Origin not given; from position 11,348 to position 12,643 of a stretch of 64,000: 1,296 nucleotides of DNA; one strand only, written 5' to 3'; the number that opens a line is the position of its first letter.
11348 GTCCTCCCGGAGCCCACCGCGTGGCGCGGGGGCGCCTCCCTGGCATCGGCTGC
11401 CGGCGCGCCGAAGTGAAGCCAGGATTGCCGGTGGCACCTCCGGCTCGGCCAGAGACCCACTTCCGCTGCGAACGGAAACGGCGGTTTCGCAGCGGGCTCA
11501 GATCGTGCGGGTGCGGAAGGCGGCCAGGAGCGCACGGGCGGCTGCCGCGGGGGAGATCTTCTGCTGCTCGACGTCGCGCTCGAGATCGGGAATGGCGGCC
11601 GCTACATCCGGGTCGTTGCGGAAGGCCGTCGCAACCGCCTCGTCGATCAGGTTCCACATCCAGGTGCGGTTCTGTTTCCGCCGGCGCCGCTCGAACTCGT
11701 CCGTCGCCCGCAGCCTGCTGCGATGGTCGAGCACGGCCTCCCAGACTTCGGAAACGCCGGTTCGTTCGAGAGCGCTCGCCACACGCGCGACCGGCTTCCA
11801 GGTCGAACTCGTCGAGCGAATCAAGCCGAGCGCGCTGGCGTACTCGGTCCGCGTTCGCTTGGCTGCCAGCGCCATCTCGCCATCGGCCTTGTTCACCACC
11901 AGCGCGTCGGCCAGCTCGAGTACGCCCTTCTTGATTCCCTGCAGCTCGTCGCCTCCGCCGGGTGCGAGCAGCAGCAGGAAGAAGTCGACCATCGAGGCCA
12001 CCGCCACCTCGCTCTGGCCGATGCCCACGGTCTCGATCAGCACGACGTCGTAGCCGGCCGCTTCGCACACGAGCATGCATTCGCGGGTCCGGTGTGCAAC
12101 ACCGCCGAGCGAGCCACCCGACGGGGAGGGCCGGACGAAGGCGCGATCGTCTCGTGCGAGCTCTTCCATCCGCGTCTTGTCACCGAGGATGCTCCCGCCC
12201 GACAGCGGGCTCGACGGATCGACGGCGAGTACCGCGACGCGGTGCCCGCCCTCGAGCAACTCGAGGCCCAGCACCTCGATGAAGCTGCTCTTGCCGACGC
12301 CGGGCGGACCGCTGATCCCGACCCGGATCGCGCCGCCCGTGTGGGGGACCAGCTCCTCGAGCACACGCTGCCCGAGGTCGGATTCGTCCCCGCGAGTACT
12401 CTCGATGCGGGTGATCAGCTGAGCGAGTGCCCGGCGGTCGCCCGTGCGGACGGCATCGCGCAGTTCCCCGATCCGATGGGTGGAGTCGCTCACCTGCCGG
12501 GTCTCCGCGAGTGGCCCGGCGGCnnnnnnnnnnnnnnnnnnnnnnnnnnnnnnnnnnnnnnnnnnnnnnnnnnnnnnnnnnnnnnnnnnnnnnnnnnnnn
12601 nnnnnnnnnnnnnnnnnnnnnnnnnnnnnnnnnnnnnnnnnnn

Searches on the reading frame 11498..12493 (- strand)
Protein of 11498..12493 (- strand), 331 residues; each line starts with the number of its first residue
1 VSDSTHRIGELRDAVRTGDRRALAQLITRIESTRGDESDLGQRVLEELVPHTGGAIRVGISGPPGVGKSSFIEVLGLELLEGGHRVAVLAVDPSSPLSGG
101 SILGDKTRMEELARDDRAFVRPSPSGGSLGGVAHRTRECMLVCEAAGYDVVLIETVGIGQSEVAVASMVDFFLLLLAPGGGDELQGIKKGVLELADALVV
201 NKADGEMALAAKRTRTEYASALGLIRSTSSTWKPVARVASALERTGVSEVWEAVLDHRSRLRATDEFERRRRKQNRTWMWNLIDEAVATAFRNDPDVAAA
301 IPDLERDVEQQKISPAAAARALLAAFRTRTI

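Call 30: search_protein_families(library=pfam, proteins=[window:11498-12493:-], max_evalue=0.0001)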
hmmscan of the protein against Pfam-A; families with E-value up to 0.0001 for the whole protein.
window:11498-12493:- (331 aa): 1 family
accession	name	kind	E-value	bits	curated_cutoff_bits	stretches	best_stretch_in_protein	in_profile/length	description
PF03308.22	MeaB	-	4.1e-104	347.8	23.1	1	23-293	1-270/273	Methylmalonyl Co-A mutase-associated GTPase MeaB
